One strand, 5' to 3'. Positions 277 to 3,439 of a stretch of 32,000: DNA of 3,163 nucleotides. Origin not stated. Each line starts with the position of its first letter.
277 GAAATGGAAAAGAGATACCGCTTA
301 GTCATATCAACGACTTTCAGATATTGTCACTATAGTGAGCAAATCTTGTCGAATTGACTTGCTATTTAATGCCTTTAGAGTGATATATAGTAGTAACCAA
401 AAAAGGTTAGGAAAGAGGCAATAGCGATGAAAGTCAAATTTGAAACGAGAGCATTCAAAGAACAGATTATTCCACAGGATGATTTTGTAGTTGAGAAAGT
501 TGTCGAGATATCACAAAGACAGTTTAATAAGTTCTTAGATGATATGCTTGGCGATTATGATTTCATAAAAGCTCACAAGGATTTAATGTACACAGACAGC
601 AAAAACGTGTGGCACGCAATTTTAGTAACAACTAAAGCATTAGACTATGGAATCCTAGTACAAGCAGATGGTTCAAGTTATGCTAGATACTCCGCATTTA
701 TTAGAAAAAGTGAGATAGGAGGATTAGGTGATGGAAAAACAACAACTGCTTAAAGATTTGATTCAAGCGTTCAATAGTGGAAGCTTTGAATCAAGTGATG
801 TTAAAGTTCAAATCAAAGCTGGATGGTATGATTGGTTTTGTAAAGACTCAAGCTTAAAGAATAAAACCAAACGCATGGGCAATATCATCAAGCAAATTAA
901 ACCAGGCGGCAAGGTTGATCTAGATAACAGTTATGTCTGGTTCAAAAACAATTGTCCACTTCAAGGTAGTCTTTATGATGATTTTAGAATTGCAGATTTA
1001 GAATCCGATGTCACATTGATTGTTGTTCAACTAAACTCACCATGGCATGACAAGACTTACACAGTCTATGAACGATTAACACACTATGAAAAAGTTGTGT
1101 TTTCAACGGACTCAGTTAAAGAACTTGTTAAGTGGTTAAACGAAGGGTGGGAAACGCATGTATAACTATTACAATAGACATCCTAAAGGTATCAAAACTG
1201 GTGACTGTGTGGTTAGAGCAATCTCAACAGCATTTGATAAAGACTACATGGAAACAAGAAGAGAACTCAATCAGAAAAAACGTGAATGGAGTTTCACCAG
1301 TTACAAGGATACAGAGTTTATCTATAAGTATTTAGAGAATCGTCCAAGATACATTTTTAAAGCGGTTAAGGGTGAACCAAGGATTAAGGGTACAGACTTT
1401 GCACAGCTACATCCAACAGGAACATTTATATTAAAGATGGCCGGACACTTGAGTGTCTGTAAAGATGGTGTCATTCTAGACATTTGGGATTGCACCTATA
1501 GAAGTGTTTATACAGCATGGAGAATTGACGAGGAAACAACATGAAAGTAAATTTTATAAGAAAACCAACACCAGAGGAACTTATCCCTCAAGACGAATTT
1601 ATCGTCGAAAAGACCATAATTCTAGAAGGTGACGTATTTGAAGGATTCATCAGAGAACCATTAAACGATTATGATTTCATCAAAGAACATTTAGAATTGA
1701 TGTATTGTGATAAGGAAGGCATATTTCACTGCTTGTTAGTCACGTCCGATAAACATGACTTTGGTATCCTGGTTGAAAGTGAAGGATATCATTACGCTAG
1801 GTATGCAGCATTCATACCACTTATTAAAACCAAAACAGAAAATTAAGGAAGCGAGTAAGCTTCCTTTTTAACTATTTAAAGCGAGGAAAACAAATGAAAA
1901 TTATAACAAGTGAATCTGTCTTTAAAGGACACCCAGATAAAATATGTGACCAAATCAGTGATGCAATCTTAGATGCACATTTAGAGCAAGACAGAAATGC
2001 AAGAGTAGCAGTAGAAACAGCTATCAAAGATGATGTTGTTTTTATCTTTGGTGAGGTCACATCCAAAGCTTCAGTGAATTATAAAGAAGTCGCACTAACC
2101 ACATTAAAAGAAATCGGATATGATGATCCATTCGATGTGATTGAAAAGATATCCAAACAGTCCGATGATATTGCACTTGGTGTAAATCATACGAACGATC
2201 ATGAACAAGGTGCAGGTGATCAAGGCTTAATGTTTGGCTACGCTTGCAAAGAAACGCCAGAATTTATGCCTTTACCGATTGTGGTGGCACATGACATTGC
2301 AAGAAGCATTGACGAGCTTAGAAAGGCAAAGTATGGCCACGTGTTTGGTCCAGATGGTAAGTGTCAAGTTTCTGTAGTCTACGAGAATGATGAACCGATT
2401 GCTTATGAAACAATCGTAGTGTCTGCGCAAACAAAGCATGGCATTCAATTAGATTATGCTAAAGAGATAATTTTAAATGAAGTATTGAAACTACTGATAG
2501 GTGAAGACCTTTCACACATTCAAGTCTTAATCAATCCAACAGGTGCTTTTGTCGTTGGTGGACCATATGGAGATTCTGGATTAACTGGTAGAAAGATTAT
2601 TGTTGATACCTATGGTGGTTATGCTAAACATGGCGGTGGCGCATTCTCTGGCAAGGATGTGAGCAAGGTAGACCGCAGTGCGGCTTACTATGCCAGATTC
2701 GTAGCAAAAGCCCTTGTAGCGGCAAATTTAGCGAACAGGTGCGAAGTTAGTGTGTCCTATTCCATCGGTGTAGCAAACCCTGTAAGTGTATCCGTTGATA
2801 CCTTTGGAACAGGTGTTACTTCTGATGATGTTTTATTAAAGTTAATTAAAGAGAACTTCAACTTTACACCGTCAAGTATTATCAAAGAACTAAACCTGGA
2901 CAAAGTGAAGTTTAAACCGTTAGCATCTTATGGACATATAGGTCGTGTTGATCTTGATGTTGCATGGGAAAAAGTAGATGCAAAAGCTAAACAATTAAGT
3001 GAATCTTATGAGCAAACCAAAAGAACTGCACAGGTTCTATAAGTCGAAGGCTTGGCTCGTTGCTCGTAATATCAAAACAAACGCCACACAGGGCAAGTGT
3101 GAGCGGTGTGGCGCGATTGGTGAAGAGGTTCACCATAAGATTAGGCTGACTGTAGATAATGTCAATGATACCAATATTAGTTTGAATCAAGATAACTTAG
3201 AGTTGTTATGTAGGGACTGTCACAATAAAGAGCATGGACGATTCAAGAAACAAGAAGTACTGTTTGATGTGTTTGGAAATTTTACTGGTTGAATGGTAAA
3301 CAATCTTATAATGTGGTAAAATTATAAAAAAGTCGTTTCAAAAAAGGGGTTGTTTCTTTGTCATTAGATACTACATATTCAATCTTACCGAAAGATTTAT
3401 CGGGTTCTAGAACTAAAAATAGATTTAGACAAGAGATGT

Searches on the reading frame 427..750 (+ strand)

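Call 83: search_protein_families(library=pfam, proteins=[window:427-750:+], max_evalue=0.001)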
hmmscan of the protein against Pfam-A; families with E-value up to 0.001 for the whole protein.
window:427-750:+ (108 aa): 1 family
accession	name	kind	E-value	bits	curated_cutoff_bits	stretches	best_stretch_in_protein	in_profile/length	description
PF19854.4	DUF6329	-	1.1e-06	28.7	26.8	1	61-92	2-33/39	Family of unknown function (DUF6329)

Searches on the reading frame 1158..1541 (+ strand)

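Call 61: search_protein_families(library=phrogs, proteins=[window:1158-1541:+], max_evalue=0.001)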
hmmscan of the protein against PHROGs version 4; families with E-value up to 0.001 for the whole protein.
window:1158-1541:+ (128 aa): 2 families
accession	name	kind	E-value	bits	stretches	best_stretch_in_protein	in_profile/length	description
phrog_3754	-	unknown function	1.7e-35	123.4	1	1-124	7-144/145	-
phrog_15863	-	unknown function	3e-05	24.5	1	2-120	3-117/312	-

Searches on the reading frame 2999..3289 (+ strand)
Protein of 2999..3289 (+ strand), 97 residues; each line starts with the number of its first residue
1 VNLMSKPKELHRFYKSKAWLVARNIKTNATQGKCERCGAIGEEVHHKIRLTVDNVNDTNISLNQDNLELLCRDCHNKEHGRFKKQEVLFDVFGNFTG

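Call 61: search_protein_families(library=phrogs, proteins=[window:2999-3289:+], max_evalue=0.001)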
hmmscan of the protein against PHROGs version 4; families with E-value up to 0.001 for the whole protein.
window:2999-3289:+ (97 aa): 15 families
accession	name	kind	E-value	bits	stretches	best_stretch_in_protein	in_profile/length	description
phrog_119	-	DNA, RNA and nucleotide metabolism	7.6e-17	62.2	1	4-86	176-262/443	HNH endonuclease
phrog_4581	-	head and packaging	2e-16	61.4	1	8-82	42-112/395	terminase small subunit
phrog_144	-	DNA, RNA and nucleotide metabolism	4.4e-15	56.8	1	8-84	61-138/175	HNH endonuclease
phrog_5956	-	DNA, RNA and nucleotide metabolism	1.4e-11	45.2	1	9-88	37-117/138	HNH endonuclease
phrog_589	-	DNA, RNA and nucleotide metabolism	8.1e-11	43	1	7-81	67-141/179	HNH endonuclease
phrog_10822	-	DNA, RNA and nucleotide metabolism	7e-07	30.1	1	16-79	85-148/245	HNH endonuclease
phrog_1271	-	DNA, RNA and nucleotide metabolism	8.7e-07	29.6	1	25-84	261-321/361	HNH endonuclease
phrog_6050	-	DNA, RNA and nucleotide metabolism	4.1e-05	23.6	1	25-84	305-363/402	HNH endonuclease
phrog_14736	-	DNA, RNA and nucleotide metabolism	0.00023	21.9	1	20-77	21-77/202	HNH endonuclease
phrog_25061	-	DNA, RNA and nucleotide metabolism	0.00026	22.5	1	6-77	114-184/219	HNH endonuclease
phrog_3106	-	DNA, RNA and nucleotide metabolism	0.00029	21.6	1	16-89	151-231/252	HNH endonuclease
phrog_30443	-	DNA, RNA and nucleotide metabolism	0.00048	21.4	1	29-84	59-110/121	HNH endonuclease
phrog_7370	-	DNA, RNA and nucleotide metabolism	0.00049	21.1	1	29-84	39-89/115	HNH endonuclease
phrog_8446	-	DNA, RNA and nucleotide metabolism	0.00069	20.3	1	18-79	127-196/211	HNH endonuclease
phrog_4160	-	unknown function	0.00074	20.5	1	23-81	62-122/178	-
